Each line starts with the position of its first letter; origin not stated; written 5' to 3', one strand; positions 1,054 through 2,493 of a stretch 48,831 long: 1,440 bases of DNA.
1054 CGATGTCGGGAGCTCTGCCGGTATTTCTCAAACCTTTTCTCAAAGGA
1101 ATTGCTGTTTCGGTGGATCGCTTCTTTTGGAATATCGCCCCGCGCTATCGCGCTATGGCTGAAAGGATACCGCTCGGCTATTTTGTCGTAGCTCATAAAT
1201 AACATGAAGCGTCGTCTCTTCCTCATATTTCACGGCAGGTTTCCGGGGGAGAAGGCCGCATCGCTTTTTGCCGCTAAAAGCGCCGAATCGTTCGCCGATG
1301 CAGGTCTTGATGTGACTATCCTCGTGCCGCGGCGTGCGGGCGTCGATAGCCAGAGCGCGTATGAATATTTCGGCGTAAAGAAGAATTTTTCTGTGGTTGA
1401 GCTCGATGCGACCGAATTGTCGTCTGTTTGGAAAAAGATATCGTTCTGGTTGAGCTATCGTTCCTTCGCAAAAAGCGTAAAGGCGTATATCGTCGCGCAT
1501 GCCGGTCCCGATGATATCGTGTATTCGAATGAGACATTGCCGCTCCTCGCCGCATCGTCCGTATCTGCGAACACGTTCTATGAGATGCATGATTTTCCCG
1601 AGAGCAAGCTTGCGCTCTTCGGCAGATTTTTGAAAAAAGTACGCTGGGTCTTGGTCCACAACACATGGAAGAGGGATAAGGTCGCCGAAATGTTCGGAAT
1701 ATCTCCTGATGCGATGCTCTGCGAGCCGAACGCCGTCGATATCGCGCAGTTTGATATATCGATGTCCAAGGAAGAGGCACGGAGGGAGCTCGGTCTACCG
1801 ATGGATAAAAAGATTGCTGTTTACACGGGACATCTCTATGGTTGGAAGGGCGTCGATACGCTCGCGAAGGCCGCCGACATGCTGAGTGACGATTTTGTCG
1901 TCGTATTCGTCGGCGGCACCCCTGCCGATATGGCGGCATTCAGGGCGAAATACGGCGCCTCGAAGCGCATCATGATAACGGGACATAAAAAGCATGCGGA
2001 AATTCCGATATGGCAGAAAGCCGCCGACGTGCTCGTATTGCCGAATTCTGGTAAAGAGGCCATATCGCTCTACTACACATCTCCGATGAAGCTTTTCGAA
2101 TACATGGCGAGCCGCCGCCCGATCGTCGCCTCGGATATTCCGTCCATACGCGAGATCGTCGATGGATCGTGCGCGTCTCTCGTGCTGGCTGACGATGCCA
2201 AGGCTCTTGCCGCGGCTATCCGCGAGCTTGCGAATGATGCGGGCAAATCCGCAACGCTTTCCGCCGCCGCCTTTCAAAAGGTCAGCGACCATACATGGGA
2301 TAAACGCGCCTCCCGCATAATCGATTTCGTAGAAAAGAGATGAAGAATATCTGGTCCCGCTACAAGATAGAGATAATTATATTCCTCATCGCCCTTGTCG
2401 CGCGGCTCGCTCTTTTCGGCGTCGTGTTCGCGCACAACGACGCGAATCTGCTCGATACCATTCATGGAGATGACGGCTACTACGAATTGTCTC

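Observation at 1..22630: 22.6 kb ABC-transporter-dependent surface-glycan locus with unusually dense methylation capacity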

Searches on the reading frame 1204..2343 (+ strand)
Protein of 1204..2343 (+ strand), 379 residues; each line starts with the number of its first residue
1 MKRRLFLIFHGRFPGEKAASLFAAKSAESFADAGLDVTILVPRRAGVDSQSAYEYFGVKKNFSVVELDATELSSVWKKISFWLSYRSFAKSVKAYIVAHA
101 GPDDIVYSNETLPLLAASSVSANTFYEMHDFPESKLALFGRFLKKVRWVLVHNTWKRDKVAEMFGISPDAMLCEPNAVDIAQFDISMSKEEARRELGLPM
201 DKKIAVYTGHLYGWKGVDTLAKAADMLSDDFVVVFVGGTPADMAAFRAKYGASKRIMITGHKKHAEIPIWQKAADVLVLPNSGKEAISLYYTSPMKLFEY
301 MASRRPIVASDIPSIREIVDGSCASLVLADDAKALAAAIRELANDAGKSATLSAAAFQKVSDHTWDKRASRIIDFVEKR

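Call 3: search_protein_families(library=pfam, proteins=[window:1204-2343:+], max_evalue=0.01)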
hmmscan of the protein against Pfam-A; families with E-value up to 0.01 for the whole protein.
window:1204-2343:+ (379 aa): 3 families
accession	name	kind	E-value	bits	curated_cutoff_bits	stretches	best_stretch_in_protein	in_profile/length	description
PF13692.12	Glyco_trans_1_4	-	1.7e-22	80.7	27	1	203-345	2-142/142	Glycosyl transferases group 1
PF00534.26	Glycos_transf_1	-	1.6e-21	77.1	26.4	1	189-356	2-169/172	Glycosyl transferases group 1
PF13524.12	Glyco_trans_1_2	-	2.2e-07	31.4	25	1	255-373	28-143/144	Glycosyl transferase-like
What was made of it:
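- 1204..2343 (+): GT4 glycosyltransferase. It is the conserved left 'frame' gene of the island. Glycos_transf_1, E 1.6e-21 (call 3).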

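Call 7: find_encoding_contigs(protein=window:1204-2343:+, flank=10000, max_places=6)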
Protein window:1204-2343:+ (379 aa): 1 contig read that carries it; 1 place shown.
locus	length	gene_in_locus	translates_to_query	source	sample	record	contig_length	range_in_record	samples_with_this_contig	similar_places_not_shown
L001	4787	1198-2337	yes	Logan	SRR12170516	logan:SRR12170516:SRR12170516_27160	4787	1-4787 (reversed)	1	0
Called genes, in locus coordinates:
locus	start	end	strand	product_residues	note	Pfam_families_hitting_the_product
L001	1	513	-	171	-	?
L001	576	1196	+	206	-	PF13489:Methyltransf_23, PF08241:Methyltransf_11, PF08242:Methyltransf_12 (faint), PF13649:Methyltransf_25 (weak)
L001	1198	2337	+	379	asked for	PF00534:Glycos_transf_1, PF13692:Glyco_trans_1_4, PF13524:Glyco_trans_1_2 (weak)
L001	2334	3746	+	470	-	PF13231:PMT_2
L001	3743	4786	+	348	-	?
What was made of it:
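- Tried and rejected: The only public contig carrying the exact GT4 protein is a 4.8 kb Logan contig that starts at window position 7 (call 7), so nothing was gained.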

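Call 11: find_related_loci(query=window:1204-2343:+, collection=genome_contigs, flank=10000)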
Query window:1204-2343:+ (379 aa) in genome_contigs; peptide patterns used: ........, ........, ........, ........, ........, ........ (x = any residue, [..] = any of these).
599 stretches matched a pattern (row limit reached: there are more); 539 encode a relative of the query (tblastn E <= 1e-3); the best 80 are kept; 80 distinct loci.
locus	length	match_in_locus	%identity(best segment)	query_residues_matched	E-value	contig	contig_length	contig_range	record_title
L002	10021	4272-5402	69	1-377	2e-178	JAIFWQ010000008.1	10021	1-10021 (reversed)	MAG: Candidatus Parcubacteria bacterium isolate viral-cat_56_12 PAFVLPS_2018_scaffold_31935, whole genome shotgun sequen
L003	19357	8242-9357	67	5-376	9e-165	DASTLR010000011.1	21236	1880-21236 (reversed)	MAG TPA_asm: Candidatus Paceibacterota bacterium isolate SMAG_U3078 k141_248143, whole genome shotgun sequence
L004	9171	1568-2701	59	1-376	6e-143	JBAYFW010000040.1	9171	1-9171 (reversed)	MAG: Candidatus Paceibacterota bacterium isolate SO_2016_GW1_110 scaffold14018_OW334_2016, whole genome shotgun sequence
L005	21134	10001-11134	56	3-378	5e-139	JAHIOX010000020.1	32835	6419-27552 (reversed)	MAG: Patescibacteria group bacterium isolate KR13_S3.mb.30 KR13_S3.mb.30_k141_298824, whole genome shotgun sequence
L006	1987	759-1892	57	3-378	3e-149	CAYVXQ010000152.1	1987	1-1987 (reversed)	MAG TPA_asm: uncultured Candidatus Saccharibacteria bacterium isolate binchicken_co387_140 genome assembly, contig: NODE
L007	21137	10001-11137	53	2-377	4e-139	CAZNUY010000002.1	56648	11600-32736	MAG TPA_asm: uncultured Candidatus Saccharibacteria bacterium isolate SRP133034_co1_83 genome assembly, contig: NODE_344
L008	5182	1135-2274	55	1-378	6e-139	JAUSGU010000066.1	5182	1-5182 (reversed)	MAG: bacterium isolate E14_metabat.bin.148 E14_k141_643784, whole genome shotgun sequence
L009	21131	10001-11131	54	4-378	4e-137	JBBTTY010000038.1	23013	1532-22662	MAG: Patescibacteria group bacterium isolate H51-bin043_1 H51_bin043_1_000000000038, whole genome shotgun sequence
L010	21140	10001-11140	56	1-378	5e-137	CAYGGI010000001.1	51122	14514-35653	MAG TPA_asm: uncultured Candidatus Saccharibacteria bacterium isolate ERP113451_co3_102 genome assembly, contig: NODE_28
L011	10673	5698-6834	53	2-377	1e-136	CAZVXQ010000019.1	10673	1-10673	MAG TPA_asm: uncultured Candidatus Saccharibacteria bacterium isolate SRP257259_co1_21 genome assembly, contig: NODE_917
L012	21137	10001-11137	54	3-379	3e-136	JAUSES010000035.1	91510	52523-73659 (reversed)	MAG: bacterium isolate E14_maxbin.225_sub E14_k141_556251, whole genome shotgun sequence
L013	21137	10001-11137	56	1-377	9e-136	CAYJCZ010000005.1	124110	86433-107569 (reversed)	MAG TPA_asm: uncultured Candidatus Saccharibacteria bacterium isolate ERP123247_co1_110 genome assembly, contig: NODE_62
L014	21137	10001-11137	56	2-377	1e-134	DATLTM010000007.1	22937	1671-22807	MAG TPA_asm: Candidatus Paceibacterota bacterium isolate SMAG_U13956 k141_1546245, whole genome shotgun sequence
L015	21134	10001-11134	55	3-379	2e-134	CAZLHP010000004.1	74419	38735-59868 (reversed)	MAG TPA_asm: uncultured Candidatus Saccharibacteria bacterium isolate SRP286056_co1_109 genome assembly, contig: NODE_29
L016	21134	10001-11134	51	1-378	4e-133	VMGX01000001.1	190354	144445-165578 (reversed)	MAG: Parcubacteria group bacterium Athens0714_16 Athens071416_scaffold_107, whole genome shotgun sequence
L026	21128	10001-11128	49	3-376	2e-123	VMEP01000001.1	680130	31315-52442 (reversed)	MAG: Parcubacteria group bacterium LiPW_30 LiPW30_scaffold_20, whole genome shotgun sequence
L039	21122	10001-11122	48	4-376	8e-112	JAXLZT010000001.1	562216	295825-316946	MAG: Candidatus Paceibacterota bacterium isolate STL-PAT9 C4.155.fa-1, whole genome shotgun sequence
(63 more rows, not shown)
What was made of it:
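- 1204..2343 (+): More than 539 relatives in GTDB genomes, nearly all Patescibacteria/Paceibacteria, best identity 69% (call 11).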

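Call 37: search_protein_families(library=pfam, proteins=[L026:73-702:+, L026:590-1597:+, L026:1985-2491:+, L026:2498-3691:+, L026:3692-4795:+, L026:4792-5964:+, L026:6003-7118:+, L026:7118-7759:+, L026:7756-8397:+, L026:8363-9427:-], max_evalue=0.001)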
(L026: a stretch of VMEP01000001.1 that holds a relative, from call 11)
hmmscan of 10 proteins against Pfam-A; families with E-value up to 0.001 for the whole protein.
L026:73-702:+ (209 aa): 1 family
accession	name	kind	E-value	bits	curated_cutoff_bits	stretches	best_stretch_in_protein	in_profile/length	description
PF00932.25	LTD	-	1.5e-09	38.7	34.3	1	27-104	11-104/109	Lamin Tail Domain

L026:590-1597:+ (335 aa): 5 families
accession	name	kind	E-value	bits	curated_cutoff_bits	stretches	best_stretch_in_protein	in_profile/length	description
PF00106.31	adh_short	-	1e-43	149.6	26.6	1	53-257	1-193/195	short chain dehydrogenase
PF13561.12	adh_short_C2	-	2.3e-36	126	27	1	59-294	1-226/236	Enoyl-(Acyl carrier protein) reductase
PF08659.16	KR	-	2.5e-10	41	22.6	1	56-145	4-95/180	KR domain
PF01370.27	Epimerase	-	1.7e-06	28.1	20.9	1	56-231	2-160/240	NAD dependent epimerase/dehydratase family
PF23441.1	SDR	-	0.00036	20.4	27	1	54-251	9-199/258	SDR-like rossmann domain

L026:1985-2491:+ (168 aa): 1 family
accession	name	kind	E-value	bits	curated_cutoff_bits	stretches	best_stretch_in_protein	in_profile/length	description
PF07883.17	Cupin_2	-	1.1e-05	25.4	27.2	1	71-152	3-69/70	Cupin domain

L026:2498-3691:+ (397 aa): 5 families
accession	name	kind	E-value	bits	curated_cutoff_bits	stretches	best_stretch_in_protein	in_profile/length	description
PF00534.26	Glycos_transf_1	-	4.5e-41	140.7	26.4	1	206-369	4-171/172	Glycosyl transferases group 1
PF13692.12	Glyco_trans_1_4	-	9.9e-30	104.1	27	1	219-356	3-142/142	Glycosyl transferases group 1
PF13439.12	Glyco_transf_4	-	1.7e-10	41.7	28.5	1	15-192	1-168/170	Glycosyltransferase Family 4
PF20706.3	GT4-conflict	-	3.2e-06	26.8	26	1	281-332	272-323/385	Family 4 Glycosyltransferase in conflict systems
PF13524.12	Glyco_trans_1_2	-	8.5e-05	23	25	1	244-378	13-136/144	Glycosyl transferase-like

L026:3692-4795:+ (367 aa): 6 families
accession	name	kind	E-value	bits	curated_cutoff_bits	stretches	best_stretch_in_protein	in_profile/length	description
PF00534.26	Glycos_transf_1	-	7.8e-43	146.4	26.4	1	189-347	12-171/172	Glycosyl transferases group 1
PF13692.12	Glyco_trans_1_4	-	9.3e-33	113.9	27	1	193-333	2-141/142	Glycosyl transferases group 1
PF13439.12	Glyco_transf_4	-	3e-10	40.8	28.5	1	37-179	41-167/170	Glycosyltransferase Family 4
PF13579.12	Glyco_trans_4_4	-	3.9e-08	34.2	29.7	1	51-176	54-157/158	Glycosyl transferase 4-like domain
PF13524.12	Glyco_trans_1_2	-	8.9e-08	32.6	25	1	219-350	10-130/144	Glycosyl transferase-like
PF20706.3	GT4-conflict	-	1.9e-05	24.3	26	1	178-326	181-335/385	Family 4 Glycosyltransferase in conflict systems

L026:4792-5964:+ (390 aa): 3 families
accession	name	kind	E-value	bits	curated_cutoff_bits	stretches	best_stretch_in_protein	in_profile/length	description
PF00534.26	Glycos_transf_1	-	6.4e-34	117.4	26.4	1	213-365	15-170/172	Glycosyl transferases group 1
PF13692.12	Glyco_trans_1_4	-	1.8e-25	90.3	27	1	215-352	3-141/142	Glycosyl transferases group 1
PF20706.3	GT4-conflict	-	3.2e-11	43.3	26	1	156-318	144-312/385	Family 4 Glycosyltransferase in conflict systems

L026:6003-7118:+ (371 aa): 3 families
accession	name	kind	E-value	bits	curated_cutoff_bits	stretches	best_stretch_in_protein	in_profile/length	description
PF00534.26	Glycos_transf_1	-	5.8e-32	111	26.4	1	182-338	2-159/172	Glycosyl transferases group 1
PF13692.12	Glyco_trans_1_4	-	2.1e-27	96.6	27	1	196-336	2-141/142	Glycosyl transferases group 1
PF13439.12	Glyco_transf_4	-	3e-05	24.6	28.5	1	120-175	115-170/170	Glycosyltransferase Family 4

L026:7118-7759:+ (213 aa): 6 families
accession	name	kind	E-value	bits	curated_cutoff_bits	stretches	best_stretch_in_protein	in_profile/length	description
PF07021.18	MetW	-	3e-19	69.9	21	1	27-159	9-141/193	Methionine biosynthesis protein MetW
PF13489.12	Methyltransf_23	-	9.6e-16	58.4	27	1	29-174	21-163/164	Methyltransferase domain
PF08241.18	Methyltransf_11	-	2e-13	51.2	21.2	1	35-119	1-89/95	Methyltransferase domain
PF13649.12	Methyltransf_25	-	2e-10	41.7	27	1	34-118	1-94/97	Methyltransferase domain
PF13847.12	Methyltransf_31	-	2.8e-09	37.2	27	1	32-135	5-122/145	Methyltransferase domain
PF08242.18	Methyltransf_12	-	7.5e-08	33.4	30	1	35-115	1-90/98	Methyltransferase domain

L026:7756-8397:+ (213 aa): 6 families
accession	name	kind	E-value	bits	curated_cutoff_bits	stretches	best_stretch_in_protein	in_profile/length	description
PF08241.18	Methyltransf_11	-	1.5e-10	42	21.2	1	58-106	48-95/95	Methyltransferase domain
PF13847.12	Methyltransf_31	-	4.3e-07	30.2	27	1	60-109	62-112/145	Methyltransferase domain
PF13649.12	Methyltransf_25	-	4.1e-06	27.8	27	1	60-102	54-97/97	Methyltransferase domain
PF08242.18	Methyltransf_12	-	3.5e-05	24.9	30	1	67-103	64-97/98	Methyltransferase domain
PF13489.12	Methyltransf_23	-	7e-05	23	27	1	68-113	78-123/164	Methyltransferase domain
PF05148.21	Methyltransf_8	-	0.00089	19.6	27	0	19-107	72-157/219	Hypothetical methyltransferase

L026:8363-9427:- (354 aa): 3 families
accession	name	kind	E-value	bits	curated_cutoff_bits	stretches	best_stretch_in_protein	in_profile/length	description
PF00534.26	Glycos_transf_1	-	3.5e-20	72.7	26.4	1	161-329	5-171/172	Glycosyl transferases group 1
PF13692.12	Glyco_trans_1_4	-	4.1e-13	50.2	27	1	172-315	2-141/142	Glycosyl transferases group 1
PF13524.12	Glyco_trans_1_2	-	3.1e-11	43.8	25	1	192-344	8-142/144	Glycosyl transferase-like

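Call 38: search_protein_families(library=pfam, proteins=[L016:69-1478:+, L016:1501-2280:+, L016:2277-3380:-, L016:3411-4406:+, L016:4403-5542:-, L016:5573-6709:+, L016:6766-7947:+, L016:7952-8830:+, L016:8912-9952:-], max_evalue=0.001)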
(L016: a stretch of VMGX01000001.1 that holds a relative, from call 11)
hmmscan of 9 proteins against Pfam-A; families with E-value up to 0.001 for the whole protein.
L016:69-1478:+ (469 aa): 3 families
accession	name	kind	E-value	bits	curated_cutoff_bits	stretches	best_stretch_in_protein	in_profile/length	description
PF00932.25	LTD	-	1e-18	68.2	34.3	2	7-113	16-108/109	Lamin Tail Domain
PF18911.6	PKD_4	-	6.9e-10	39.3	27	1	187-254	7-72/85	PKD domain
PF00801.26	PKD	-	5e-09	36.5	23.5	1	211-264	25-79/80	PKD domain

L016:1501-2280:+ (259 aa): 1 family
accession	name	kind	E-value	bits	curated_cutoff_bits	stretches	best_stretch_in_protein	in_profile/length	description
PF00459.30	Inositol_P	-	5.8e-53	180.5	27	1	6-253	6-260/271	Inositol monophosphatase family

L016:2277-3380:- (367 aa): 0 families

L016:3411-4406:+ (331 aa): 8 families
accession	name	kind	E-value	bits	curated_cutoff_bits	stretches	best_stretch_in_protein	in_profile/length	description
PF16363.11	GDP_Man_Dehyd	-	3.1e-51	175.3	27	1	11-315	1-330/332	GDP-mannose 4,6 dehydratase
PF01370.27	Epimerase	-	2.1e-49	168.6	20.9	1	10-254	1-240/240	NAD dependent epimerase/dehydratase family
PF01073.25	3Beta_HSD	-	2e-21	76.7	22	1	11-238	1-225/280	3-beta hydroxysteroid dehydrogenase/isomerase family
PF02719.21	Polysacc_synt_2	-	2.2e-17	63.6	20.2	1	10-136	1-128/293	Polysaccharide biosynthesis protein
PF07993.18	NAD_binding_4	-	4.6e-13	49.4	20.1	1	84-198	87-213/258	Male sterility protein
PF04321.23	RmlD_sub_bind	-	1.8e-12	47.4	27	1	10-197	3-156/287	RmlD substrate binding domain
PF00106.31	adh_short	-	7.3e-05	22.8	26.6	0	10-123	3-119/195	short chain dehydrogenase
PF03435.24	Sacchrp_dh_NADP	-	0.00027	21.7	25.1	0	15-98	5-81/129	Saccharopine dehydrogenase NADP binding domain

L016:4403-5542:- (379 aa): 5 families
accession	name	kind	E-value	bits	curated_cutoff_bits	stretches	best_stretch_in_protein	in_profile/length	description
PF00534.26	Glycos_transf_1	-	1.9e-39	135.4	26.4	1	201-353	16-169/172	Glycosyl transferases group 1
PF13692.12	Glyco_trans_1_4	-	3e-29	102.6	27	1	201-342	2-142/142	Glycosyl transferases group 1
PF13439.12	Glyco_transf_4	-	1e-11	45.6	28.5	1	14-187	1-167/170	Glycosyltransferase Family 4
PF13579.12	Glyco_trans_4_4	-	5.6e-09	37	29.7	1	15-184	1-157/158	Glycosyl transferase 4-like domain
PF20706.3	GT4-conflict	-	0.0004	19.9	26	1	197-365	194-380/385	Family 4 Glycosyltransferase in conflict systems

L016:5573-6709:+ (378 aa): 2 families
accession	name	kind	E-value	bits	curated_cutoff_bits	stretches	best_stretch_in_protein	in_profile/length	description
PF00534.26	Glycos_transf_1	-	1.3e-06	28.5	26.4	1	205-354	18-165/172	Glycosyl transferases group 1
PF13692.12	Glyco_trans_1_4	-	1.7e-06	28.8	27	1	204-344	3-141/142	Glycosyl transferases group 1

L016:6766-7947:+ (393 aa): 5 families
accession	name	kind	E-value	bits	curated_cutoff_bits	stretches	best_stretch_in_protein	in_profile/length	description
PF00534.26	Glycos_transf_1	-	4.8e-35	121.1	26.4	1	218-368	18-170/172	Glycosyl transferases group 1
PF13692.12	Glyco_trans_1_4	-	1.8e-27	96.8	27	1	217-356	3-142/142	Glycosyl transferases group 1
PF20706.3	GT4-conflict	-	1.2e-08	34.8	26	1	162-325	145-318/385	Family 4 Glycosyltransferase in conflict systems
PF13439.12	Glyco_transf_4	-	2.1e-06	28.3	28.5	1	42-199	13-169/170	Glycosyltransferase Family 4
PF24133.1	DUF7400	-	0.00063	19.3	27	0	211-303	99-194/262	Domain of unknown function (DUF7400)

L016:7952-8830:+ (292 aa): 2 families
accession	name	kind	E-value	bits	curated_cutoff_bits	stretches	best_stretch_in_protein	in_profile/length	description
PF03721.20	UDPG_MGDP_dh_N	-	3.1e-17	63.2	27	1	42-132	70-175/187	UDP-glucose/GDP-mannose dehydrogenase family, NAD binding domain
PF00984.24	UDPG_MGDP_dh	-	3.1e-15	56.5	25.4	1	163-260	2-92/94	UDP-glucose/GDP-mannose dehydrogenase family, central domain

L016:8912-9952:- (346 aa): 3 families
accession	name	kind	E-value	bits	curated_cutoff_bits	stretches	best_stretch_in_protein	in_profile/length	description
PF00534.26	Glycos_transf_1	-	3.4e-17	63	26.4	1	168-326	15-171/172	Glycosyl transferases group 1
PF13692.12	Glyco_trans_1_4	-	2.2e-13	51.1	27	1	169-310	2-139/142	Glycosyl transferases group 1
PF13524.12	Glyco_trans_1_2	-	2.3e-07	31.3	25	1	225-342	29-143/144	Glycosyl transferase-like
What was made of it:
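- On Wzy_C-family protein O-oligosaccharyltransferase (PglL / WsfB type) in an slg-like cluster: Lamin-tail/PKD secreted proteins flank the island in L016 and L026 (calls 37, 38), but their role is unknown.
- An inositol-monophosphatase-family gene lies in the left flank of L016 (call 38).
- Tried and rejected: Left flanks of relatives were used instead (calls 37, 38).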

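Call 71: search_protein_families(library=pfam, proteins=[L039:6164-7306:+, L039:7309-8349:+, L039:8346-8960:+, L039:8962-10002:+, L039:11139-12500:+, L039:12539-13429:-, L039:13490-14896:+, L039:14893-15615:+, L039:15624-16772:+, L039:16769-17929:+], max_evalue=0.0001)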
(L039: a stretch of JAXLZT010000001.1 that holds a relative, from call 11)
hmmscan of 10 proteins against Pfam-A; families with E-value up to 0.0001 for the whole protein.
L039:6164-7306:+ (380 aa): 5 families
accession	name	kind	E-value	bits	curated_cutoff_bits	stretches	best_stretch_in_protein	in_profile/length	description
PF00534.26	Glycos_transf_1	-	3.6e-33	115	26.4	1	202-352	15-169/172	Glycosyl transferases group 1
PF13692.12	Glyco_trans_1_4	-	1.6e-27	97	27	1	203-341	2-142/142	Glycosyl transferases group 1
PF13439.12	Glyco_transf_4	-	5.7e-11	43.2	28.5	1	33-181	20-169/170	Glycosyltransferase Family 4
PF20706.3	GT4-conflict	-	1.6e-08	34.4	26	1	136-312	136-318/385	Family 4 Glycosyltransferase in conflict systems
PF13579.12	Glyco_trans_4_4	-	4.6e-07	30.8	29.7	1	78-170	67-151/158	Glycosyl transferase 4-like domain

L039:7309-8349:+ (346 aa): 3 families
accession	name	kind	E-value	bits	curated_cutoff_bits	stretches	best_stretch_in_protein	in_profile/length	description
PF00534.26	Glycos_transf_1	-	3.8e-20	72.5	26.4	1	162-316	8-160/172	Glycosyl transferases group 1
PF13692.12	Glyco_trans_1_4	-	3.6e-17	63.4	27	1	171-310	3-138/142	Glycosyl transferases group 1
PF20706.3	GT4-conflict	-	4.4e-05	23.1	26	1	146-283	174-313/385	Family 4 Glycosyltransferase in conflict systems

L039:8346-8960:+ (204 aa): 2 families
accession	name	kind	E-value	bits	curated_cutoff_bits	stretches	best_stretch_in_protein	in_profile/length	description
PF08241.18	Methyltransf_11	-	5.8e-09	36.9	21.2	1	39-118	1-90/95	Methyltransferase domain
PF13649.12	Methyltransf_25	-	5.2e-05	24.3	27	0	73-117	51-95/97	Methyltransferase domain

L039:8962-10002:+ (346 aa): 2 families
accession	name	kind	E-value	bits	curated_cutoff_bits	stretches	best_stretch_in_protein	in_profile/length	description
PF03016.20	Exostosin_GT47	-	5.3e-09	36.2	33.4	1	224-293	218-287/293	Exostosin GT47 domain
PF24785.1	RXYLT1_C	-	7.9e-05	22.6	27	0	214-264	57-107/187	RXYLT1 C-terminal domain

L039:11139-12500:+ (453 aa): 2 families
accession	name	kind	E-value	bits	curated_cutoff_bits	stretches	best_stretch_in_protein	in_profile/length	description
PF01943.22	Polysacc_synt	-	3.2e-13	50.2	28.2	1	13-290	2-272/274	Polysaccharide biosynthesis protein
PF13440.11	Polysacc_synt_3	-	3.2e-08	33.6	23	1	38-323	3-275/293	Polysaccharide biosynthesis protein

L039:12539-13429:- (296 aa): 1 family
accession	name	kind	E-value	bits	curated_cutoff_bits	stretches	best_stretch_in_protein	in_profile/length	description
PF05721.19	PhyH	-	1.8e-05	25.5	22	1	136-243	95-203/213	Phytanoyl-CoA dioxygenase (PhyH)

L039:13490-14896:+ (468 aa): 1 family
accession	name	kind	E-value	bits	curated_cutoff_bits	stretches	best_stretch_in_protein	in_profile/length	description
PF04464.20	Glyphos_transf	-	2e-09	37.3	22.1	1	218-462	151-366/367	CDP-Glycerol:Poly(glycerophosphate) glycerophosphotransferase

L039:14893-15615:+ (240 aa): 1 family
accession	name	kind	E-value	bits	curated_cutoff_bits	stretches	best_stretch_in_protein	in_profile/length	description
PF02348.25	CTP_transf_3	-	2.3e-25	90.1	22.6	1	9-143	2-128/217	Cytidylyltransferase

L039:15624-16772:+ (382 aa): 7 families
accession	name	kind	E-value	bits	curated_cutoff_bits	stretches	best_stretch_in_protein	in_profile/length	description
PF08241.18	Methyltransf_11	-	4.8e-14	53.2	21.2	1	83-192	1-95/95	Methyltransferase domain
PF13649.12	Methyltransf_25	-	2.3e-12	47.9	27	1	82-164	1-81/97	Methyltransferase domain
PF13489.12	Methyltransf_23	-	1.5e-11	44.7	27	1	68-254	11-159/164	Methyltransferase domain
PF08242.18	Methyltransf_12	-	1.6e-11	45.2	30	1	83-190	1-98/98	Methyltransferase domain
PF13847.12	Methyltransf_31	-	3.2e-09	37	27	1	77-192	2-109/145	Methyltransferase domain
PF05175.20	MTS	-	3.7e-07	30.4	23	1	77-192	30-138/170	Methyltransferase small domain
PF02390.23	Methyltransf_4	-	1.9e-05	24.6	24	1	80-192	3-115/173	Putative methyltransferase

L039:16769-17929:+ (386 aa): 2 families
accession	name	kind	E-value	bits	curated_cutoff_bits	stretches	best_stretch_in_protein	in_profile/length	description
PF03102.20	NeuB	-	1.8e-84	283.5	22.1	1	73-311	1-240/241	NeuB family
PF08666.17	SAF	-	6.4e-08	33.5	21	1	328-379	3-58/63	SAF domain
